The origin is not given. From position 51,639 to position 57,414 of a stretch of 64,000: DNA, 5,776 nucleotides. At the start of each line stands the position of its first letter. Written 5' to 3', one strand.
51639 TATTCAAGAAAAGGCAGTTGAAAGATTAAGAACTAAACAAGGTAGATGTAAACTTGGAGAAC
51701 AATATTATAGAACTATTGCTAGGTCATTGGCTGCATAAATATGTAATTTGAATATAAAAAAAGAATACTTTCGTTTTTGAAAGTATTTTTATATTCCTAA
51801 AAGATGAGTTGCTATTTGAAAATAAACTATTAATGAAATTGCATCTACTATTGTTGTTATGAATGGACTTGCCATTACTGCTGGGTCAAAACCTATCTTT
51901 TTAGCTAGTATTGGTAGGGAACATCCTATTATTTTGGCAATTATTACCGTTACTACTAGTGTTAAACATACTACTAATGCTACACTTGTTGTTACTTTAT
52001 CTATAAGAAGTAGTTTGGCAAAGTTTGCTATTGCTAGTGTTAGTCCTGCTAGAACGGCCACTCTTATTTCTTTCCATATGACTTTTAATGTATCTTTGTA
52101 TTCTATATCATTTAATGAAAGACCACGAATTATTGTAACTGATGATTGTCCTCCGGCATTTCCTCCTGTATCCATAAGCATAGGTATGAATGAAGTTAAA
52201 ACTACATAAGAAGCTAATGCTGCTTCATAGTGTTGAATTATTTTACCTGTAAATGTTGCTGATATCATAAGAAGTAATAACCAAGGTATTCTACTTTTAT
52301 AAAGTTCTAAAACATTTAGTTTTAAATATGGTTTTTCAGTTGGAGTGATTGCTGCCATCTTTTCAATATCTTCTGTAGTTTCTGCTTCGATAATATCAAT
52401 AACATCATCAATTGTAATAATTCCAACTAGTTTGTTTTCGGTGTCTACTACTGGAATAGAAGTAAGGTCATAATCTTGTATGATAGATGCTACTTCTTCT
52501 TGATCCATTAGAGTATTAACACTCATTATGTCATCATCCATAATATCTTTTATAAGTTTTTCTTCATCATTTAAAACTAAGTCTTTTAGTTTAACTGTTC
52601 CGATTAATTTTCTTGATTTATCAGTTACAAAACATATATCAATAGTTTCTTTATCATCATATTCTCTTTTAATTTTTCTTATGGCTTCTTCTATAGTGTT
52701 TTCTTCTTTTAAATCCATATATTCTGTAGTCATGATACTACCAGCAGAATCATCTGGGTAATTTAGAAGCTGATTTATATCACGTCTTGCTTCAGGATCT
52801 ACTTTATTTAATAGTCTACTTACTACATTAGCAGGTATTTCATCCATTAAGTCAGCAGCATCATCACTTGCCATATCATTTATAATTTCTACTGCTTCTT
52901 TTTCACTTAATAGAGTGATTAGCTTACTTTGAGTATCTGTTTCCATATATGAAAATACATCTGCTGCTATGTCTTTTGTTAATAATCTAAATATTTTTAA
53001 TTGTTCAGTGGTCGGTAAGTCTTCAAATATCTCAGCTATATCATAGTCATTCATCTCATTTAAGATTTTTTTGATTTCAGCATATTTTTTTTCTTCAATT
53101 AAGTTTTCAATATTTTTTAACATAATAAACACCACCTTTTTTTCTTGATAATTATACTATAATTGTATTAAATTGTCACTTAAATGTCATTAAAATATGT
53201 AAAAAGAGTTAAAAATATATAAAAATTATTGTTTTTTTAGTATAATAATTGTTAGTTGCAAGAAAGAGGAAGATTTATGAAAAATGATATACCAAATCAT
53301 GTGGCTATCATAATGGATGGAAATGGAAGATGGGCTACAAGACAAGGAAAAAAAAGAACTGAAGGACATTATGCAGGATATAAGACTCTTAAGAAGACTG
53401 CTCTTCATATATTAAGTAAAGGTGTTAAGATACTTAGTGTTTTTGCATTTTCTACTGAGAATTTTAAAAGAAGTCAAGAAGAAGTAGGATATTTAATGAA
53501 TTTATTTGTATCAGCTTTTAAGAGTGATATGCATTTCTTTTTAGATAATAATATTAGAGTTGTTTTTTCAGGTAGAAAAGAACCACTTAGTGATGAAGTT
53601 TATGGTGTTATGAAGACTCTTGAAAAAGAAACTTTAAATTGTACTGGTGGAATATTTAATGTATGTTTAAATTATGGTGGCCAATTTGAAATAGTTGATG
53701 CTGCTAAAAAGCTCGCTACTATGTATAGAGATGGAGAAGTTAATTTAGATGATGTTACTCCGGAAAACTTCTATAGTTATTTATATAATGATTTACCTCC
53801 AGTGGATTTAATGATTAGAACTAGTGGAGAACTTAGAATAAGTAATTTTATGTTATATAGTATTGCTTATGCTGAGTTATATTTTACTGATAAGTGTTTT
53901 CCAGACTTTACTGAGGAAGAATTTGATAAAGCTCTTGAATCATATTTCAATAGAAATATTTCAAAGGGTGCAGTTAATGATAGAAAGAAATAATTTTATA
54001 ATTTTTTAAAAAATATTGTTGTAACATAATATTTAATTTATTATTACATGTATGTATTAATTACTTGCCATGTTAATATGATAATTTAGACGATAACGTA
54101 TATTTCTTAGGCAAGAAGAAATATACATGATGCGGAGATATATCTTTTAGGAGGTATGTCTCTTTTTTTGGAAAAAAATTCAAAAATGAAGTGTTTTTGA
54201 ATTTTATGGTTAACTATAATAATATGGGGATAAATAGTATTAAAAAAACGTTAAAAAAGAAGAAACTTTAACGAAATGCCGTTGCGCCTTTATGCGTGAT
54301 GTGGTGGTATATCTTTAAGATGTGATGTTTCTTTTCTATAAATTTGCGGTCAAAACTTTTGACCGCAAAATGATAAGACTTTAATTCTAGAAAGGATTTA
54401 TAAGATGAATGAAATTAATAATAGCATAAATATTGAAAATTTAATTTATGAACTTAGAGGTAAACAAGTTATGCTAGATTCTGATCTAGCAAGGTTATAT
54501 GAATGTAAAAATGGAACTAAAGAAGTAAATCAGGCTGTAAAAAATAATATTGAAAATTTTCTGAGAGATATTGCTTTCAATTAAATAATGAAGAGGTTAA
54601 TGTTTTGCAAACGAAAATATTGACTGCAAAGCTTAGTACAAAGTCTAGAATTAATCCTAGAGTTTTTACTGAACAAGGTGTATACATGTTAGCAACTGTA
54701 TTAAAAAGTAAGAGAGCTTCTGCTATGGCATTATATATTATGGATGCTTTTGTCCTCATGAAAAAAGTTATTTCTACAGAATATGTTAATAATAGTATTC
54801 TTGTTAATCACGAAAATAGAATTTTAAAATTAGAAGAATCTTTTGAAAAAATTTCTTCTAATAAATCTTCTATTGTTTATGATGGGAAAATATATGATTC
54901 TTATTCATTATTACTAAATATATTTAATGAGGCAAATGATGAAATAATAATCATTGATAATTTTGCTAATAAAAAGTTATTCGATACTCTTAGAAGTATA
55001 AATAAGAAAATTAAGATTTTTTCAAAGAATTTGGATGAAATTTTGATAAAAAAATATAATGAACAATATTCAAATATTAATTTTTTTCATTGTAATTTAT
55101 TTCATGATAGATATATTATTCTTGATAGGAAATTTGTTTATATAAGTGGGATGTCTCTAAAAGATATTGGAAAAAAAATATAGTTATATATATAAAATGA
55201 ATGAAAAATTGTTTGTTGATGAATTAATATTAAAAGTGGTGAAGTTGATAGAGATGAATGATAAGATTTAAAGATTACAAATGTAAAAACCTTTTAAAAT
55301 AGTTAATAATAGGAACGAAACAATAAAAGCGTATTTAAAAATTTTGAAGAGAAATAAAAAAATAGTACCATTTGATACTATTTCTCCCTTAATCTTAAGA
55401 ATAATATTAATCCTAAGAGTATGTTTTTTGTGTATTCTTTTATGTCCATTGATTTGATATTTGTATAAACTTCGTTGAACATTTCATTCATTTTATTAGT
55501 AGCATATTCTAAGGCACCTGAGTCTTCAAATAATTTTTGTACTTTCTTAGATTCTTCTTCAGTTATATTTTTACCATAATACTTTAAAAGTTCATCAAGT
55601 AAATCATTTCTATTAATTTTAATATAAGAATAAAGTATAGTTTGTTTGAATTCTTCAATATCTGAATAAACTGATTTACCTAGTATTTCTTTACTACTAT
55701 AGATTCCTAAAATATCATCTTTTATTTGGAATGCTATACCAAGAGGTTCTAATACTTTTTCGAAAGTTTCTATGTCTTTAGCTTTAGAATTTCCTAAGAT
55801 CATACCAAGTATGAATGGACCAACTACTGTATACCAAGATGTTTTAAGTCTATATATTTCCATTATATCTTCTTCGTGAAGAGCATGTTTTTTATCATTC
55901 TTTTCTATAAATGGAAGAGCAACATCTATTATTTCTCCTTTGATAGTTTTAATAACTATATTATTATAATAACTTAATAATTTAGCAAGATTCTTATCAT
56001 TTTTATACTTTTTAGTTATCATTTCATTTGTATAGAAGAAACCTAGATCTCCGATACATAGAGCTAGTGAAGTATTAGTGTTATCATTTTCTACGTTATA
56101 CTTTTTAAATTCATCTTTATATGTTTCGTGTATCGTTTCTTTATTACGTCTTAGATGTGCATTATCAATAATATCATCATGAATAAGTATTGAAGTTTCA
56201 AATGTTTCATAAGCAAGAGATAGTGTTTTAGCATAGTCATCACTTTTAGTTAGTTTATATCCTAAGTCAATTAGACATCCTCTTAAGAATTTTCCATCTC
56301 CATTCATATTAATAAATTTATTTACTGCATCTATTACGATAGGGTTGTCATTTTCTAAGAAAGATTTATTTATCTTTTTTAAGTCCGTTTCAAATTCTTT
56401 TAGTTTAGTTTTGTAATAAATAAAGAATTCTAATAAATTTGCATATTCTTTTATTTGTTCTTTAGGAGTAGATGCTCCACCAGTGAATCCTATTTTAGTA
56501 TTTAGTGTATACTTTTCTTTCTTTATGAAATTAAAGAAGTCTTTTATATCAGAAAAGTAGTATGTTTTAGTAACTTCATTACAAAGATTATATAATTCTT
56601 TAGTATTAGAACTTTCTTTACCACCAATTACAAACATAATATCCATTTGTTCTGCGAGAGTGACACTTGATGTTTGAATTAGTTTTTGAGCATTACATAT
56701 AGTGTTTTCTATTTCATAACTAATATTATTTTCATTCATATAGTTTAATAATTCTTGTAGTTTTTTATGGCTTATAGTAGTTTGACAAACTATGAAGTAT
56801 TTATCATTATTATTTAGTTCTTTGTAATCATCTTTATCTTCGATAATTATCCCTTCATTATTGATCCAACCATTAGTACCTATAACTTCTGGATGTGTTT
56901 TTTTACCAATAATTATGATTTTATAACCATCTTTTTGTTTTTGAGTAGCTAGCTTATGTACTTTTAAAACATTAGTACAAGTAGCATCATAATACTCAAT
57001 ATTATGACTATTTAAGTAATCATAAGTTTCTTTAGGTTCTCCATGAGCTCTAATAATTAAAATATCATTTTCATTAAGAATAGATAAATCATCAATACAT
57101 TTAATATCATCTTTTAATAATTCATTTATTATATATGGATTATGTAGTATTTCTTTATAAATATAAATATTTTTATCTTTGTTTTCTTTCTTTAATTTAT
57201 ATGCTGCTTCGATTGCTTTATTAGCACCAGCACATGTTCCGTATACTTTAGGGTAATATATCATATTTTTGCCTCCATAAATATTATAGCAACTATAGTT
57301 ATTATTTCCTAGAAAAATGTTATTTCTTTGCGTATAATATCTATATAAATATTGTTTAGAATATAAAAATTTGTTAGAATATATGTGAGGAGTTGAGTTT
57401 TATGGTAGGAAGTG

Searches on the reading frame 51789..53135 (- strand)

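Call 21: search_protein_families(library=pfam, max_evalue=0.01, proteins=[window:51789-53135:-])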
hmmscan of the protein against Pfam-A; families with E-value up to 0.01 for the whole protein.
window:51789-53135:- (448 aa): 4 families
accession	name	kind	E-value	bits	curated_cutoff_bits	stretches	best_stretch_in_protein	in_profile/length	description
PF01769.21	MgtE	-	2.9e-37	128.2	27.6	1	317-440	1-124/125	Divalent cation transporter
PF03448.22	MgtE_N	-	6.9e-32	110.4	25.9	1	29-129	2-102/102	MgtE intracellular N domain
PF00571.33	CBS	-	4.6e-17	62.5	24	2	195-249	1-55/57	CBS domain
PF14841.11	FliG_M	-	0.005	17.5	25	0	56-90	15-49/76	FliG middle domain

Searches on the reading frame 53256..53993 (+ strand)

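Call 21: search_protein_families(library=pfam, max_evalue=0.01, proteins=[window:53256-53993:+])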
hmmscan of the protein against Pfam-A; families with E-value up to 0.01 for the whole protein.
window:53256-53993:+ (245 aa): 1 family
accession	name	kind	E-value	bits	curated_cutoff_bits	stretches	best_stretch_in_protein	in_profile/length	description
PF01255.24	Prenyltransf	-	8.6e-70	235.1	27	1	19-234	1-215/219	Putative undecaprenyl diphosphate synthase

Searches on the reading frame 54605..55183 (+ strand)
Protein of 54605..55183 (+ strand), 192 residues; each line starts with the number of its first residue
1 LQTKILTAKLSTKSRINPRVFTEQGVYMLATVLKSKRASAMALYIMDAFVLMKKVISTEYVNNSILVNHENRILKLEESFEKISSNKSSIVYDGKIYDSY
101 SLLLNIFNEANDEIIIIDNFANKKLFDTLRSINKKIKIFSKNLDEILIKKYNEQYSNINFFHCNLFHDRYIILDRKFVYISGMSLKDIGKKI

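Call 20: search_protein_families(library=pfam, max_evalue=0.01, proteins=[window:54605-55183:+])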
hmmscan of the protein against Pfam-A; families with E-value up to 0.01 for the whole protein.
window:54605-55183:+ (192 aa): 1 family
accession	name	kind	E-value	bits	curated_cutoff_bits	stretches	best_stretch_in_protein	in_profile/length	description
PF10543.14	ORF6N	-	0.00017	22.2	27.8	1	3-32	57-86/86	ORF6N domain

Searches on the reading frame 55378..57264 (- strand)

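Call 21: search_protein_families(library=pfam, max_evalue=0.01, proteins=[window:55378-57264:-])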
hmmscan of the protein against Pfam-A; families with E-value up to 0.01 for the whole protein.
window:55378-57264:- (628 aa): 2 families
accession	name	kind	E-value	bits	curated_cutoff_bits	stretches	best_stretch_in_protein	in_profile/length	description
PF02401.23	LYTB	-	1.2e-72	244.9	24.5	1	5-278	4-266/267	LytB protein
PF00348.22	polyprenyl_synt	-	9.8e-41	140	27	1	319-573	11-244/251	Polyprenyl synthetase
